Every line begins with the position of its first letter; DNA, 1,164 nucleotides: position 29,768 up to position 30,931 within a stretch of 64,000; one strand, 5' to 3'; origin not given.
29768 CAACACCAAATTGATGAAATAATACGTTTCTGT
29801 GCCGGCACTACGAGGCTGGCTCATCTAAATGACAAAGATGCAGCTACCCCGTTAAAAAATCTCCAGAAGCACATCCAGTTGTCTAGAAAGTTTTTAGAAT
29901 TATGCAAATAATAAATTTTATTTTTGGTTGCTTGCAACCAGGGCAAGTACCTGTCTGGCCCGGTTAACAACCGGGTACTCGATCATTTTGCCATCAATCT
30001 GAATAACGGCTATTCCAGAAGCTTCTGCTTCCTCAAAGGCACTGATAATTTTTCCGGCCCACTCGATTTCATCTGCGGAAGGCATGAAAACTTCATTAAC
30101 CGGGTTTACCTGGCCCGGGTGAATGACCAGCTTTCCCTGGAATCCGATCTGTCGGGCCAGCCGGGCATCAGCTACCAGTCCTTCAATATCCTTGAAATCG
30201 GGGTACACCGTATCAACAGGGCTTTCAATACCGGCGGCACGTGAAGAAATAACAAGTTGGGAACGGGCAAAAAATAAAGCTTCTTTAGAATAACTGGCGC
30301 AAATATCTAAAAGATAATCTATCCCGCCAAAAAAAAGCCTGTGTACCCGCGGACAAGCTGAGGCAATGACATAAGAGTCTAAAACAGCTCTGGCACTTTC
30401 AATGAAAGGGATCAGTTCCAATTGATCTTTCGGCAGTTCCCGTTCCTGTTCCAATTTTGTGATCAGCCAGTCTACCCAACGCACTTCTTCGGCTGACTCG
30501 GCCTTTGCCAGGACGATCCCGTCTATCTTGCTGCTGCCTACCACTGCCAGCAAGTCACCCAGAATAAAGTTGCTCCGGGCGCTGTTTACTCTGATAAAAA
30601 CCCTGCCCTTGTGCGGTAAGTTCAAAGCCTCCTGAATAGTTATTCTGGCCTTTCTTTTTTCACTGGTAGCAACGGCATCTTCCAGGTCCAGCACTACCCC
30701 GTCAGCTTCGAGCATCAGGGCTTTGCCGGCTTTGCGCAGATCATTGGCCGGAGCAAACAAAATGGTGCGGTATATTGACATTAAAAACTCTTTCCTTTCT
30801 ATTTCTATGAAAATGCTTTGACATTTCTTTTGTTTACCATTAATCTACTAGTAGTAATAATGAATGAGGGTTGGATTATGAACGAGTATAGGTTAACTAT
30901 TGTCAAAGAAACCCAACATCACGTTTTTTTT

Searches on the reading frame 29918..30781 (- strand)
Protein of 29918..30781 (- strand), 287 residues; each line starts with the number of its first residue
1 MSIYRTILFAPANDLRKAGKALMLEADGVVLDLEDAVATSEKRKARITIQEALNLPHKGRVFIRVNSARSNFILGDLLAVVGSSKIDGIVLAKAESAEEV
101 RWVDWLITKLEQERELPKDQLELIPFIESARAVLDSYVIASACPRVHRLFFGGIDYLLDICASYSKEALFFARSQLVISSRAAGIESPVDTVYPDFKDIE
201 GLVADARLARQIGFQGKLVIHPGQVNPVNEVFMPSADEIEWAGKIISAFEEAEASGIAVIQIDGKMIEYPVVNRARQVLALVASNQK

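Call 21: find_encoding_contigs(protein=window:29918-30781:-, flank=10000, max_places=6)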
Protein window:29918-30781:- (287 aa): 1 contig read that carries it; 1 place shown.
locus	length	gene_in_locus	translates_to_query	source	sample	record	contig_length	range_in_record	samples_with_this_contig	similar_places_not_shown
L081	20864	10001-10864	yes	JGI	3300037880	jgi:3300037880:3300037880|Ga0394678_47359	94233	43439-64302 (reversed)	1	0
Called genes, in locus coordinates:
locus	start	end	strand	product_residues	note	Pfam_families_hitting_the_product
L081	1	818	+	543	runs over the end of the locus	PF01642:MM_CoA_mutase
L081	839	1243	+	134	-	PF02310:B12-binding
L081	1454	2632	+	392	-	PF02515:CoA_transf_3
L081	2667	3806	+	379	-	PF02771:Acyl-CoA_dh_N, PF02770:Acyl-CoA_dh_M, PF00441:Acyl-CoA_dh_1, PF08028:Acyl-CoA_dh_2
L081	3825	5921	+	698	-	PF12797:Fer4_2 (faint), PF13183:Fer4_8, PF13187:Fer4_9, PF13237:Fer4_10, PF02754:CCG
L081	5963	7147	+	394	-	PF00108:Thiolase_N, PF02803:Thiolase_C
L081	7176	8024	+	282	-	PF02737:3HCDH_N, PF00725:3HCDH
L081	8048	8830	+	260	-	PF00378:ECH_1, PF16113:ECH_2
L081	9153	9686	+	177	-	PF00881:Nitroreductase, PF14512:TM1586_NiRdase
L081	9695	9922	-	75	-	-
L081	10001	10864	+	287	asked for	PF03328:HpcH_HpaI, PF15617:C-C_Bond_Lyase (weak)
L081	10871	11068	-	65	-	-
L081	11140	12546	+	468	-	PF00919:UPF0004, PF04055:Radical_SAM, PF01938:TRAM (weak)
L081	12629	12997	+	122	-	PF06133:Com_YlbF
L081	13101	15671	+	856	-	PF01624:MutS_I, PF05188:MutS_II, PF05192:MutS_III, PF05190:MutS_IV, PF00488:MutS_V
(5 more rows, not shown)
